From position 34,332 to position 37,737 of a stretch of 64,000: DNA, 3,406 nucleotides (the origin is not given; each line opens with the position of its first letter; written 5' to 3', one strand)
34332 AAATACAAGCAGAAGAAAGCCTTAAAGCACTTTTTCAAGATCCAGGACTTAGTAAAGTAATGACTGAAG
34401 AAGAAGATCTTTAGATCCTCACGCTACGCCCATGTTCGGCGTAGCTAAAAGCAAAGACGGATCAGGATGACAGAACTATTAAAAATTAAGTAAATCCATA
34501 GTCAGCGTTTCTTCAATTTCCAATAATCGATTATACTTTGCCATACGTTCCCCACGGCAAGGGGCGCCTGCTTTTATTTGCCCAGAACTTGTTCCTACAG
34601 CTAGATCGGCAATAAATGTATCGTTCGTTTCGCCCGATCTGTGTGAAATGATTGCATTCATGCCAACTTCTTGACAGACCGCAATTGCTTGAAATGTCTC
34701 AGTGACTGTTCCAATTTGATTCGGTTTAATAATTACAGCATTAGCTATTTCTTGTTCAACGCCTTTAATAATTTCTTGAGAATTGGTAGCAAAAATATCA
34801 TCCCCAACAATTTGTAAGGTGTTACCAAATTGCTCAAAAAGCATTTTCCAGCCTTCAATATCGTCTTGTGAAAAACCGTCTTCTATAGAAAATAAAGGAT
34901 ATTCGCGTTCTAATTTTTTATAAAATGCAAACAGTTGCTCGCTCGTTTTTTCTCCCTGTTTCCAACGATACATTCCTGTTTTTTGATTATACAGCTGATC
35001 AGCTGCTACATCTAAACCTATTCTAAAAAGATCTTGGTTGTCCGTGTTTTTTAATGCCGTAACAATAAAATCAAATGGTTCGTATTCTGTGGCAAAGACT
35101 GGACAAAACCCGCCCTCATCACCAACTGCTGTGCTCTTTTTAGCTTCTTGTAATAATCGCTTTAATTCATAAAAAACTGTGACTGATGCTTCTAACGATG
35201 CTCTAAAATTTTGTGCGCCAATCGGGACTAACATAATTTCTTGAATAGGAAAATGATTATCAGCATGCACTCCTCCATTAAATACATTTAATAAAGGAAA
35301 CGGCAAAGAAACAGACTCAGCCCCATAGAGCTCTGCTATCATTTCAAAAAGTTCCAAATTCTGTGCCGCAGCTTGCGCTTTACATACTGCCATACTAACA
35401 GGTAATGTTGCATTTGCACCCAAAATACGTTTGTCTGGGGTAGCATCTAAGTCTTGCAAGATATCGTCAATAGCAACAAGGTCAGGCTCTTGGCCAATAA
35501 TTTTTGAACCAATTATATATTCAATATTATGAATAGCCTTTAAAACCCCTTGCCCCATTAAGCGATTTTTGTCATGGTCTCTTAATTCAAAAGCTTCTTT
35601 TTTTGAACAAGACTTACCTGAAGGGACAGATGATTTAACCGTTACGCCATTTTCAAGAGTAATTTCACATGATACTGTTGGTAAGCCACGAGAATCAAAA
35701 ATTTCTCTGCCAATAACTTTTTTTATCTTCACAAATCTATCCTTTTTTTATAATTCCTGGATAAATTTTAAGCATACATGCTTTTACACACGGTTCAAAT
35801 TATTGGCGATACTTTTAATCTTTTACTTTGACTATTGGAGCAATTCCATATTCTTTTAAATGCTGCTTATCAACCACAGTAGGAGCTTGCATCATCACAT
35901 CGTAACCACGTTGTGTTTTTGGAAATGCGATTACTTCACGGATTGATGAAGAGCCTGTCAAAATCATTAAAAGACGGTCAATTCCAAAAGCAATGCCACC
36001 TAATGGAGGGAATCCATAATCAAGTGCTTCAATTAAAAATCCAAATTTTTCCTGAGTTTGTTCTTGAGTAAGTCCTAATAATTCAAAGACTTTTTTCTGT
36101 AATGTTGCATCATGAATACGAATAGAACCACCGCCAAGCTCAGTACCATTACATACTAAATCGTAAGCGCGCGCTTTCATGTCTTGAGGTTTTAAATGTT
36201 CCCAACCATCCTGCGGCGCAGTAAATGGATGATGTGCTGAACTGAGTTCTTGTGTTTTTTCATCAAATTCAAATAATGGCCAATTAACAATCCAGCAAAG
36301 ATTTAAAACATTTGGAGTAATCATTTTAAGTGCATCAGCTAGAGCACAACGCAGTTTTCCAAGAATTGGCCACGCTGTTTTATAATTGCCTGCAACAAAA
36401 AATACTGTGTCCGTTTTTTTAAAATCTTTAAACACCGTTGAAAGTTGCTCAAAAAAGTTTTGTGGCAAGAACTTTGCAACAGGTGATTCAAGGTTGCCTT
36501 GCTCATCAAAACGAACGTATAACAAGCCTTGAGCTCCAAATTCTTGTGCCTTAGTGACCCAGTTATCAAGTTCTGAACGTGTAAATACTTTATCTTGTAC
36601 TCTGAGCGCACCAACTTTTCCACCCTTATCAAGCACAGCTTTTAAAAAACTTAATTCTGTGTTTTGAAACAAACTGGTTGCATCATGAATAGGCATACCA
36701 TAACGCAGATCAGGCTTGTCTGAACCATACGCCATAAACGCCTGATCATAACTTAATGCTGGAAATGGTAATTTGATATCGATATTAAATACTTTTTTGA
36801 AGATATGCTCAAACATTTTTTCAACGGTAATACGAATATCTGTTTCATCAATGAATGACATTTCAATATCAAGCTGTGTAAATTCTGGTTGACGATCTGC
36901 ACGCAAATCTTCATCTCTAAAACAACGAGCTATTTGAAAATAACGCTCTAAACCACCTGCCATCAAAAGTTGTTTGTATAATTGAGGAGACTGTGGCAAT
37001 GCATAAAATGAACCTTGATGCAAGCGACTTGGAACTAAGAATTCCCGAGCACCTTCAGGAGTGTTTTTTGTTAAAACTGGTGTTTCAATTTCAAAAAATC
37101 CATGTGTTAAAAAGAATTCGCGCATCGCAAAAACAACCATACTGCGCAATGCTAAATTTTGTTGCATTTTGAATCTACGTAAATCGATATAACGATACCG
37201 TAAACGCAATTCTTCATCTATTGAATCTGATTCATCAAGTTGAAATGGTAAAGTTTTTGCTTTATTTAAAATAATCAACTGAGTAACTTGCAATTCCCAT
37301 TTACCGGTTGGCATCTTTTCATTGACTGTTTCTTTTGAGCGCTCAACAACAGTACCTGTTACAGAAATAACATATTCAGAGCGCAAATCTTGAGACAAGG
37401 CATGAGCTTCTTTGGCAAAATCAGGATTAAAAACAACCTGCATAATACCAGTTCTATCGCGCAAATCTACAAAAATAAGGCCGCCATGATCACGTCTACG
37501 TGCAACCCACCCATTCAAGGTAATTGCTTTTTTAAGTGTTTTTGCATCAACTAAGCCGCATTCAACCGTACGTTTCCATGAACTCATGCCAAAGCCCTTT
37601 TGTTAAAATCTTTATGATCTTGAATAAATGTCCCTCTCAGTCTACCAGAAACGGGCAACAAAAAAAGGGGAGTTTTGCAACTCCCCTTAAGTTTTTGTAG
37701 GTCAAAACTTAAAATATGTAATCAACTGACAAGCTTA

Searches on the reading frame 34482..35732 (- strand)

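Call 26: search_protein_families(library=ncbifam, proteins=[window:34482-35732:-], max_evalue=0.00001)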
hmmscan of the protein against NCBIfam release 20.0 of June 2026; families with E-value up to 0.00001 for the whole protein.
window:34482-35732:- (417 aa): 3 families
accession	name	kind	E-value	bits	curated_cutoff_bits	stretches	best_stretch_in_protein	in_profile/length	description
TIGR01060.2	eno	equivalog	1.4e-149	498.4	300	1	3-411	1-411/425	phosphopyruvate hydratase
NF006223.0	PRK08350.1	equivalog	2.3e-14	53.5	624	1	64-153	50-137/341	hypothetical protein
TIGR01928.1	menC_lowGC_arch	equivalog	6.5e-06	25.4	200.65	0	272-362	194-280/325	o-succinylbenzoate synthase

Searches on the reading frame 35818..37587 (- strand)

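Call 26: search_protein_families(library=ncbifam, proteins=[window:35818-37587:-], max_evalue=0.00001)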
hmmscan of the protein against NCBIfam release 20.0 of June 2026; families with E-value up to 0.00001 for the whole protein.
window:35818-37587:- (590 aa): 16 families
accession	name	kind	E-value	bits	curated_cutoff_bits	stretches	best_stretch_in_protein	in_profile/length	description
NF001750.0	PRK00476.1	equivalog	2e-242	805.7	443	1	4-583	3-585/590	aspartate--tRNA ligase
TIGR00459.1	aspS_bact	equivalog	2.5e-221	736.1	373.85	1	5-586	2-584/586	aspartate--tRNA ligase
NF009460.0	PRK12820.1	equivalog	9.4e-172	572.8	1379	1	8-583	24-616/723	bifunctional aspartyl-tRNA synthetase/aspartyl/glutamyl-tRNA amidotransferase subunit C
NF003483.0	PRK05159.1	equivalog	2.7e-70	237.4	353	2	14-267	12-259/438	aspartate--tRNA(Asn) ligase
TIGR00458.1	aspS_nondisc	equivalog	6.2e-63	213.3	368.4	2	19-267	12-254/428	aspartate--tRNA(Asn) ligase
NF001756.1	PRK00484.1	subfamily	3.1e-52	177.9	468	2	16-268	48-292/488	lysine--tRNA ligase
TIGR00499.1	lysS_bact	equivalog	3.2e-47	161.3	427.6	2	16-267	50-294/496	lysine--tRNA ligase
NF002821.0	PRK02983.1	equivalog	2.3e-44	151.7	742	2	15-261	655-894/1102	bifunctional lysylphosphatidylglycerol synthetase/lysine--tRNA ligase LysX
NF003037.0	PRK03932.1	equivalog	1.1e-43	149.9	414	2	14-268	11-264/451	asparagine--tRNA ligase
TIGR00457.1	asnS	equivalog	1.2e-41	143.1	342.6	2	15-268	12-266/455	asparagine--tRNA ligase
NF009101.0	PRK12445.1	subfamily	2.9e-34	118.5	1026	2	18-267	64-306/505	lysine--tRNA ligase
TIGR00462.1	genX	equivalog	8e-27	94.5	286.9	2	147-289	3-144/304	EF-P lysine aminoacylase EpmA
NF006828.0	PRK09350.1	equivalog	5.5e-25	88.3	264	2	142-287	13-156/325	elongation factor P--(R)-beta-lysine ligase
NF005052.0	PRK06462.1-1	equivalog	9e-15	54.6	368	1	120-267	26-174/353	asparagine synthetase A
NF005054.0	PRK06462.1-4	equivalog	7.4e-11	41.7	309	1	134-268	14-157/318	asparagine synthetase A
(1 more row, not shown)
